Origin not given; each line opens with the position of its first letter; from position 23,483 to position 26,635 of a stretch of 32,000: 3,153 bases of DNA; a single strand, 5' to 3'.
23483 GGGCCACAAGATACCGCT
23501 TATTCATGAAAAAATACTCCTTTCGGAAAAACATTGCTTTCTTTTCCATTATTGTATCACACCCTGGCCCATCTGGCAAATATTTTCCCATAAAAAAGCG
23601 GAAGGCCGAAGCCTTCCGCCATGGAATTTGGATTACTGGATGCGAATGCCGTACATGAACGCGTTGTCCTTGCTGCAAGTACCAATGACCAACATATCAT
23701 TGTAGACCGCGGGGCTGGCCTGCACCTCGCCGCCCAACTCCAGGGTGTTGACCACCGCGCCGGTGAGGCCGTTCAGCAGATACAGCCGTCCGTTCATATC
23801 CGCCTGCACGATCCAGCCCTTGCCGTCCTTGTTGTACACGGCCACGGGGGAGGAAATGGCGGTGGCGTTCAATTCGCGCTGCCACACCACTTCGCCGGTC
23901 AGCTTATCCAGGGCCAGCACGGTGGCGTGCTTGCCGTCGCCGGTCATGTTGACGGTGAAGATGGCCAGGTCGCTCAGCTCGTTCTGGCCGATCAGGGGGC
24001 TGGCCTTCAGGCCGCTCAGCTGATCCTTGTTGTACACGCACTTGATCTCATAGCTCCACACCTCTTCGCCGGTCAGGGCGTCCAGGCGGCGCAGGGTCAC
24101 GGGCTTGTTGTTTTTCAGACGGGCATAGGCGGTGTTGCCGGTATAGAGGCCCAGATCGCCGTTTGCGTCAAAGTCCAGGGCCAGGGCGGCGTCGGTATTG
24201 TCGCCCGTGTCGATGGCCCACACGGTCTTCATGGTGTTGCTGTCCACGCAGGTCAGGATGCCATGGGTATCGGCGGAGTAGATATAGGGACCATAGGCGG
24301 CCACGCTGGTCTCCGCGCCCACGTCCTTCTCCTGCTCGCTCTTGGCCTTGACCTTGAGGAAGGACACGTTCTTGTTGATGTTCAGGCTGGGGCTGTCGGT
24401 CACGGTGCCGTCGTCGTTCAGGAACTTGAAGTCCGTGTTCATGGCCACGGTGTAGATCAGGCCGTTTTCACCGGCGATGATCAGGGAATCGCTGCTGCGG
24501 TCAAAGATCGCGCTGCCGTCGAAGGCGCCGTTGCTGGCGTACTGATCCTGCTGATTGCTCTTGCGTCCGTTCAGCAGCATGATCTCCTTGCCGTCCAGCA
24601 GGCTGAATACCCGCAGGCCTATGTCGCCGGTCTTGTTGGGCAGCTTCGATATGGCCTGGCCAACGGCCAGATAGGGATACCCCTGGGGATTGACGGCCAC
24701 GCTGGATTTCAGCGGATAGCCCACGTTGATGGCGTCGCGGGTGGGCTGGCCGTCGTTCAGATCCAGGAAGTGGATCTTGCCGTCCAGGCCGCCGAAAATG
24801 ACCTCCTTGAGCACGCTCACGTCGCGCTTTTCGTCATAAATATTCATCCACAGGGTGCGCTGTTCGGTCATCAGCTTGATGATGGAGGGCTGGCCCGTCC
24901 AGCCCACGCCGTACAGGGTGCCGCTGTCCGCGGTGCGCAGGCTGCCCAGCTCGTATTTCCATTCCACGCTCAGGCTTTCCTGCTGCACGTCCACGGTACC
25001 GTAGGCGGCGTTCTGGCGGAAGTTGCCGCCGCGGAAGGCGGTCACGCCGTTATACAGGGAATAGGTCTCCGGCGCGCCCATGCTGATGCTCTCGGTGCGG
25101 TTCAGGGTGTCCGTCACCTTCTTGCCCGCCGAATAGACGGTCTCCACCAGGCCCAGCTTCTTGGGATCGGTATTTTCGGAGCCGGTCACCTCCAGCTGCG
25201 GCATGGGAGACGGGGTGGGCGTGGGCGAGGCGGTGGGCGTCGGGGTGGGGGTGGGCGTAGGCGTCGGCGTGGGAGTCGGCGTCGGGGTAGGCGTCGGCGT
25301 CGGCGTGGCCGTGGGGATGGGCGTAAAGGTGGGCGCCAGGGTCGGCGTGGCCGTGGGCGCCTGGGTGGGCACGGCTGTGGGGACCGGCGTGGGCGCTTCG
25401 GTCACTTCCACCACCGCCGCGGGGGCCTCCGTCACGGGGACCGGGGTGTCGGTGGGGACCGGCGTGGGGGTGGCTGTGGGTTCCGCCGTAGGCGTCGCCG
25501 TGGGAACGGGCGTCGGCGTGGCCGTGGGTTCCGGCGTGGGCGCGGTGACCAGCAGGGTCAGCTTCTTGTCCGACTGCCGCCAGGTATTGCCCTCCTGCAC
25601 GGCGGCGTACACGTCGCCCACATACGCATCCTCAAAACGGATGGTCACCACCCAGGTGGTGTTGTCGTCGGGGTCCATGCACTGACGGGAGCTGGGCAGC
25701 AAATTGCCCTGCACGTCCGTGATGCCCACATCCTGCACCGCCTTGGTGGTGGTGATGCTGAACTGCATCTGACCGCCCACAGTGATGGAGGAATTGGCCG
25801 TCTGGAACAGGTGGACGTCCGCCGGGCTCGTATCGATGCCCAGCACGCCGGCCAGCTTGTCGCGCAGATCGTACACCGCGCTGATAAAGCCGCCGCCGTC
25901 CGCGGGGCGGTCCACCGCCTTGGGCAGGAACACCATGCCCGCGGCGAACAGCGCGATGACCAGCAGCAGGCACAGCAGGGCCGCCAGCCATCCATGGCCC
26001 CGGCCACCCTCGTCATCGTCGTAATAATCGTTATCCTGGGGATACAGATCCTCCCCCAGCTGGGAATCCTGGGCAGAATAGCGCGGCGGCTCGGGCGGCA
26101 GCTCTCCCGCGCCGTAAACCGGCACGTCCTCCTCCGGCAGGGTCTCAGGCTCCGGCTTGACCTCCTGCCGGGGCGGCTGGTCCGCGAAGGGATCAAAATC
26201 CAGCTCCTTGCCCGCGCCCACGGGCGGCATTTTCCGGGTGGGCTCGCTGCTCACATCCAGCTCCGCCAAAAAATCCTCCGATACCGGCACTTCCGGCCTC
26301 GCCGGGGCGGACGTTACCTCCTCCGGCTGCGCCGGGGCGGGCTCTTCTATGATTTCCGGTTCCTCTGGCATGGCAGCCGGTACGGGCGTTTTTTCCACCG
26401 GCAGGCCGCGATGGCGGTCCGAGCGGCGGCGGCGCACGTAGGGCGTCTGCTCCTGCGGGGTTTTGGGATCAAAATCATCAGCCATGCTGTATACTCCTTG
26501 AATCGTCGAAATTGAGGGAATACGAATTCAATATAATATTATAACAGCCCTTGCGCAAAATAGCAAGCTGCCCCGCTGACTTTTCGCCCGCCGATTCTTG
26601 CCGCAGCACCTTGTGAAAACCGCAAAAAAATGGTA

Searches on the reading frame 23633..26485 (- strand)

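Call 20: search_protein_families(library=pfam, proteins=[window:23633-26485:-], max_evalue=0.001)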
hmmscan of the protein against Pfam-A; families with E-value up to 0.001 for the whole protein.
window:23633-26485:- (950 aa): 3 families
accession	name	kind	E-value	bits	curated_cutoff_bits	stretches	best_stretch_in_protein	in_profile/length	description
PF13570.13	Beta-prop_ACSF4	-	2.5e-18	67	133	1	853-941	234-322/329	Beta-alanine-activating enzyme, beta-propeller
PF13360.13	PQQ_2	-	1.7e-13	51.2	27.6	1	853-936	2-80/233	Outer membrane protein assembly factor BamB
PF01011.28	PQQ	-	8.4e-06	25.2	26.7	0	847-891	551-594/595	Glucose/ethanol/alcohol dehydrogenase, beta-propeller domain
